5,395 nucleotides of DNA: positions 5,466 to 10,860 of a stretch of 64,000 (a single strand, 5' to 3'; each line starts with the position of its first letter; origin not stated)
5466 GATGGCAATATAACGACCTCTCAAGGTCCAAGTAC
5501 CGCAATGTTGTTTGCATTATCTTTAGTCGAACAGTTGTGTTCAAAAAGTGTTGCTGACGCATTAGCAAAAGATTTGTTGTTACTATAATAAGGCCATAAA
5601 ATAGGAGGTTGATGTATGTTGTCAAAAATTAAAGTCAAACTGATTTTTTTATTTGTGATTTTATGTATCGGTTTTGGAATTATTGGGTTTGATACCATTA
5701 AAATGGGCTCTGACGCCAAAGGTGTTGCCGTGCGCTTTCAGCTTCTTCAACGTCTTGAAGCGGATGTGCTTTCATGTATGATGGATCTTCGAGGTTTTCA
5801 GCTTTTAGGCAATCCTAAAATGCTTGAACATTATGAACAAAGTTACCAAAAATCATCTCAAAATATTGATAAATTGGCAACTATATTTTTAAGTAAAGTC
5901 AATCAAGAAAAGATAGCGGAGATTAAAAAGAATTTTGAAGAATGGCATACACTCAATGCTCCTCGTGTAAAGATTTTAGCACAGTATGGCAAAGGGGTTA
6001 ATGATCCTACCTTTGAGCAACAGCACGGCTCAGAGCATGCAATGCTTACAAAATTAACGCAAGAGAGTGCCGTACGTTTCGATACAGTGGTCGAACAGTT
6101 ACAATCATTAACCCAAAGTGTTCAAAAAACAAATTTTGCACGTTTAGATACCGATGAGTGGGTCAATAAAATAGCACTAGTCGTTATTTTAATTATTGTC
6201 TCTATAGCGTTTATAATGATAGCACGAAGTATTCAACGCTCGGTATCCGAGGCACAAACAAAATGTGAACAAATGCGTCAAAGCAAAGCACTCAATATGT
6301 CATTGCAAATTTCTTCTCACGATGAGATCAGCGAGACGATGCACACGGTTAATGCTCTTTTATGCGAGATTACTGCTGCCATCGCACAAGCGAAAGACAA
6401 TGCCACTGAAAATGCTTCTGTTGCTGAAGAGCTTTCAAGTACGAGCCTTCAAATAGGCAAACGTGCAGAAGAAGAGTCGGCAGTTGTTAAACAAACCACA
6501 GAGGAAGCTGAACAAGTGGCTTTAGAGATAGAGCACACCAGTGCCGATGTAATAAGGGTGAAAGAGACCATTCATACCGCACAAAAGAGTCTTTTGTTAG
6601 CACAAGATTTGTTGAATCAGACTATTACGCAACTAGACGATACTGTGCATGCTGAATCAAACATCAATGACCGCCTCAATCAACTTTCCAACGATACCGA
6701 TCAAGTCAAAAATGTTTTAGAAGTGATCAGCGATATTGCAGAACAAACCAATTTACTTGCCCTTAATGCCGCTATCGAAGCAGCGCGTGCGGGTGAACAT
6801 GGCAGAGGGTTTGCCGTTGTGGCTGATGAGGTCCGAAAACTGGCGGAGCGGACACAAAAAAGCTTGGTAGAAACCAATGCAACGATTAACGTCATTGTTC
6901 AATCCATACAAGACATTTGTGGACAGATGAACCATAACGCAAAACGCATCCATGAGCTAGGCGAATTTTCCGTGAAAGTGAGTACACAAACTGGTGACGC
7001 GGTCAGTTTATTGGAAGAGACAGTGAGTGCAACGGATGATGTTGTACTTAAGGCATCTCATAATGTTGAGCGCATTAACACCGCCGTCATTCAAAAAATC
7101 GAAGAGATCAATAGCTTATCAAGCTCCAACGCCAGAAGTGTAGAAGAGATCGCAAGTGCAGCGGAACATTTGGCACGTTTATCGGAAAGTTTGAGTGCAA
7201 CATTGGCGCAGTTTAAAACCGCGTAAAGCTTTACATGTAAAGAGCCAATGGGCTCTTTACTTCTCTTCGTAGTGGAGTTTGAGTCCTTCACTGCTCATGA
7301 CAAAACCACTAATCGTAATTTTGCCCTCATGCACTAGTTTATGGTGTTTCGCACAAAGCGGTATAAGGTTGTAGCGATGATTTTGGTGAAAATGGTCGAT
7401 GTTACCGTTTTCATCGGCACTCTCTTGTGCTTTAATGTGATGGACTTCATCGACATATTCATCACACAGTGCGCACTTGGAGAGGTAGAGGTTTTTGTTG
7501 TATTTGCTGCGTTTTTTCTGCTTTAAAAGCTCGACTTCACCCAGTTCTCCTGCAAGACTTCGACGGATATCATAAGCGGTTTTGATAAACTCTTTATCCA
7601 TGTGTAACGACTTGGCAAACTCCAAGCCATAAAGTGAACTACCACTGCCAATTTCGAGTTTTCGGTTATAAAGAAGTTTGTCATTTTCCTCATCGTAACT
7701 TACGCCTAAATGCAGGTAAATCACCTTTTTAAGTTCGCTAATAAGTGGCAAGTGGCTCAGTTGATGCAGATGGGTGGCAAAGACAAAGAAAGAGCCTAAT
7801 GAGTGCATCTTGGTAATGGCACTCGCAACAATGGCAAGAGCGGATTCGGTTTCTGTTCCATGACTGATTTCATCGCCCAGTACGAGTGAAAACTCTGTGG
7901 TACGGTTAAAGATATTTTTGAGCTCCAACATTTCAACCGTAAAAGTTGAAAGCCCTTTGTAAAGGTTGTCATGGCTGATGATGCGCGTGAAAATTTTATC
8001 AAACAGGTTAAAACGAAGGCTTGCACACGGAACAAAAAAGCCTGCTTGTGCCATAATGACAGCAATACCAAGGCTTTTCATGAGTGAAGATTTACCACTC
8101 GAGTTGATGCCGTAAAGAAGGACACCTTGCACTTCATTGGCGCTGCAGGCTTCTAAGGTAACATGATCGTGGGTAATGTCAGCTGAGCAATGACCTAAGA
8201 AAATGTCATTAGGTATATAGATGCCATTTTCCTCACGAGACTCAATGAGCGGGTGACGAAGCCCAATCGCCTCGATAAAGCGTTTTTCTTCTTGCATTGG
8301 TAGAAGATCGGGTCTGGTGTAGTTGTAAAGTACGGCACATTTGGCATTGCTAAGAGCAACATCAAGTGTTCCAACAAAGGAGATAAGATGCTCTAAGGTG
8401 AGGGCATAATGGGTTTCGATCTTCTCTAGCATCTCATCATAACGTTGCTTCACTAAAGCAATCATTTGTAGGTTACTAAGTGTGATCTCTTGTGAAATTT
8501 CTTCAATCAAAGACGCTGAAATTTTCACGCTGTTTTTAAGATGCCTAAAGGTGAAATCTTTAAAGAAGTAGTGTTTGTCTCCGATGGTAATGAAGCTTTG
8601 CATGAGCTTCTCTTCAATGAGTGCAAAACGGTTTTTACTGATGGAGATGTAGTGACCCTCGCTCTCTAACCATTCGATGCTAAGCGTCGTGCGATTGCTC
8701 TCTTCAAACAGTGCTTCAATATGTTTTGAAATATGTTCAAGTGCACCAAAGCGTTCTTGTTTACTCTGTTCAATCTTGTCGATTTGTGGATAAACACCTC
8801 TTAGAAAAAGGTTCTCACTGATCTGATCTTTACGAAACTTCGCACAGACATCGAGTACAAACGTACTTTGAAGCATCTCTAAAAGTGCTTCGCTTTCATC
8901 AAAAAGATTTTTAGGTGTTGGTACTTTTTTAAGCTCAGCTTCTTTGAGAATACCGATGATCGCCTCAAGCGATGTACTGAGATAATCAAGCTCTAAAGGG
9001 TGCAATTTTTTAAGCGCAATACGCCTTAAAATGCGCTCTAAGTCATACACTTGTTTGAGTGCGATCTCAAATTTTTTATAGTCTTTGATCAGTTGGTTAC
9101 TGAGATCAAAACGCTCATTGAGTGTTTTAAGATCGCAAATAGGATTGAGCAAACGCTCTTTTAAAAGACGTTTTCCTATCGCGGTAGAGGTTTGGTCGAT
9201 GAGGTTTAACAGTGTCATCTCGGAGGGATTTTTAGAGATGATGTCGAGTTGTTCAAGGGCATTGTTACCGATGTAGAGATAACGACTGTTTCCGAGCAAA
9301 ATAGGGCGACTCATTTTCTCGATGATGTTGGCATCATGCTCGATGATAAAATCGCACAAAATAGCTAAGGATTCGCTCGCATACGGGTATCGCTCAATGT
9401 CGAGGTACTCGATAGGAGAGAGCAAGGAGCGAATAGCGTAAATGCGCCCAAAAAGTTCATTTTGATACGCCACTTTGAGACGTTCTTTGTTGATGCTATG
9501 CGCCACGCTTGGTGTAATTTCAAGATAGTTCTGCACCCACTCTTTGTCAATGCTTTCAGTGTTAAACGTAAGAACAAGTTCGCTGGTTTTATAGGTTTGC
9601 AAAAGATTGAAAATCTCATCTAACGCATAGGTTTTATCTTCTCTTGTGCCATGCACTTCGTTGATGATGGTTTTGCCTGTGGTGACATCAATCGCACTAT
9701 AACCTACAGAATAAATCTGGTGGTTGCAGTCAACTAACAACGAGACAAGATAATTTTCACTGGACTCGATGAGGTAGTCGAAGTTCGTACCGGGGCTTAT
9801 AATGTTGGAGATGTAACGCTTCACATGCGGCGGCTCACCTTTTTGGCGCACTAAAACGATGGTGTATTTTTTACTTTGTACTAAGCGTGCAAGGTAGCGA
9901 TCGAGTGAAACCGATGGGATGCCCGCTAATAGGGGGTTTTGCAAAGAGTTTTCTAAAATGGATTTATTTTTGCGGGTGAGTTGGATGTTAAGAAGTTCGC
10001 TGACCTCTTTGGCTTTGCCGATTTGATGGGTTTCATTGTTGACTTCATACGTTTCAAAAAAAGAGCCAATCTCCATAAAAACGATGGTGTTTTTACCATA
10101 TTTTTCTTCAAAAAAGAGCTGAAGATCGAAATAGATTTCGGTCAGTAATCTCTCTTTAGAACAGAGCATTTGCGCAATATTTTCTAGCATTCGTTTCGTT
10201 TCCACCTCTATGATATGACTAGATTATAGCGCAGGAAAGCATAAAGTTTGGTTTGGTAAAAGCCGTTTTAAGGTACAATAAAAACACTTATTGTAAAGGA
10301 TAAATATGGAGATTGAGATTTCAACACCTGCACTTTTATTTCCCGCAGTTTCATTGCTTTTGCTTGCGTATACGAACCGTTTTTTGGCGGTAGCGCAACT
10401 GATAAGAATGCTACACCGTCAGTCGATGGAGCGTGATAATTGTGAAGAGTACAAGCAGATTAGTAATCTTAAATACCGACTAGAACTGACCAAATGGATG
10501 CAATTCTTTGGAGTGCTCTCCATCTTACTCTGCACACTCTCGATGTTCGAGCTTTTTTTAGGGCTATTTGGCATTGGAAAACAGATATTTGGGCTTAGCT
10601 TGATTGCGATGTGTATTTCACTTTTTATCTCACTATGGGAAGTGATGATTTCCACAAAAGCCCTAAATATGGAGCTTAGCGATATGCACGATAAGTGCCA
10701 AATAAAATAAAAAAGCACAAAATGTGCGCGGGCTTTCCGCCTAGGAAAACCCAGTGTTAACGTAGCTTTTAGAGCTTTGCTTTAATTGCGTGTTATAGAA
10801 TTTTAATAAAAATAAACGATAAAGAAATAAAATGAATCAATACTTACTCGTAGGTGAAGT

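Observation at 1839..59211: Strongly over-represented palindrome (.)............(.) in intergenic gaps and inside genes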

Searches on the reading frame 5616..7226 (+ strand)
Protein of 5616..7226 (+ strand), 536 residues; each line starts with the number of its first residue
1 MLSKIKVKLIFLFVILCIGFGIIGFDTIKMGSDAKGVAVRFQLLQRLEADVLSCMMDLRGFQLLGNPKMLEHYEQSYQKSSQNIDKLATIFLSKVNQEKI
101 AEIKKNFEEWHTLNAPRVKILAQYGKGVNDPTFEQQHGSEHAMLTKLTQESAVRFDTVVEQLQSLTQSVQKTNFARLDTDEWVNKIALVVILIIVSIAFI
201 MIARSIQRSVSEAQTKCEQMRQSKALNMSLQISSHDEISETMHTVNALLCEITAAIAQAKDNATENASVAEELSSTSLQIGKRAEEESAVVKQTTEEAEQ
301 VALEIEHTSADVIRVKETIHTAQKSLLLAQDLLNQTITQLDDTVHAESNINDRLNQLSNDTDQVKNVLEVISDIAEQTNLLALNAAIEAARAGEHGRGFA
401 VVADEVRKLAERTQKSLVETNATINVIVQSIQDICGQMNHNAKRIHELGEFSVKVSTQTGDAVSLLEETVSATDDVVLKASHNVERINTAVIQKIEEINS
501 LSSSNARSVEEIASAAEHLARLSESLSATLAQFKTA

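Call 9: search_protein_families(library=ncbifam, proteins=[window:5616-7226:+], max_evalue=0.00001)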
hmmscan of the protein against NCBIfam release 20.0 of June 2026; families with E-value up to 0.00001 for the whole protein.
window:5616-7226:+ (536 aa): 7 families
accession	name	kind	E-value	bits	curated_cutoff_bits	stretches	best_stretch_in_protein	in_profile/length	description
NF058645.1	MCPCtpMPsAe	equivalog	4.9e-39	134.5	900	1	150-531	177-554/558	methyl-accepting chemotaxis protein CtpM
NF050802.1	AspChtxCcaA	equivalog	9.5e-36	123.4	1300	1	332-488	540-696/700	aspartate chemotaxis receptor CcaA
NF047851.1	MCPCitTducer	equivalog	9.9e-27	94.2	900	1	155-534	166-515/553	methyl-accepting chemotaxis citrate transducer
NF011622.0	PRK15048.1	equivalog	1.6e-24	86.9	900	1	55-527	75-507/553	methyl-accepting chemotaxis protein II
NF011615.0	PRK15041.1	equivalog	8.1e-22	77.6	947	1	96-534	118-516/554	methyl-accepting chemotaxis protein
NF041847.1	transduc_aer2_vibrio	equivalog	3e-19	68.7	1200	1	225-533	473-752/804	aerotaxis transducer Aer2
NF007309.0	PRK09793.1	equivalog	7.9e-19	68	903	1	142-534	146-512/533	methyl-accepting chemotaxis protein IV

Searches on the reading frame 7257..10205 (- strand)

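Call 9: search_protein_families(library=ncbifam, proteins=[window:7257-10205:-], max_evalue=0.00001)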
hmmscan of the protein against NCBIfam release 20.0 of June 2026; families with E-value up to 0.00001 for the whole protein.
window:7257-10205:- (982 aa): 4 families
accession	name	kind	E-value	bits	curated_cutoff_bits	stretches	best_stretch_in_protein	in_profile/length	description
NF003810.1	PRK05399.1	equivalog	6.6e-116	388.9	480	1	38-880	16-788/793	DNA mismatch repair protein MutS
TIGR01070.1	mutS1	equivalog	7.5e-87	292.5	641.7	1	38-924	16-821/840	DNA mismatch repair protein MutS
TIGR01069.2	mutS2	equivalog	9.7e-35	120.1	400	1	592-891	253-521/790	endonuclease MutS2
NF052383.1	ATPase_KamC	equivalog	2.8e-29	102.3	300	1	696-817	311-432/508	lysine 5,6-aminomutase reactivase ATPase KamC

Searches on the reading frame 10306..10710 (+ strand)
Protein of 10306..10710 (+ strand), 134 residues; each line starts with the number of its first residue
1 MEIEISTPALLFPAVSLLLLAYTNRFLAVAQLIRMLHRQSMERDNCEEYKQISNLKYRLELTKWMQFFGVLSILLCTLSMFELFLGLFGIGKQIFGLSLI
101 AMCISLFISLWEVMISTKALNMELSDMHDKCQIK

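Call 29: search_protein_families(library=pfam, proteins=[window:10306-10710:+], max_evalue=0.001)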
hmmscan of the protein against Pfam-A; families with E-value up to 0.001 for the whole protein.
window:10306-10710:+ (134 aa): 1 family
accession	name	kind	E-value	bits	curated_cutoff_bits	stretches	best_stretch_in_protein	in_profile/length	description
PF11026.13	DUF2721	-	1.9e-36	125.2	28.3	1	6-122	2-129/129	Protein of unknown function (DUF2721)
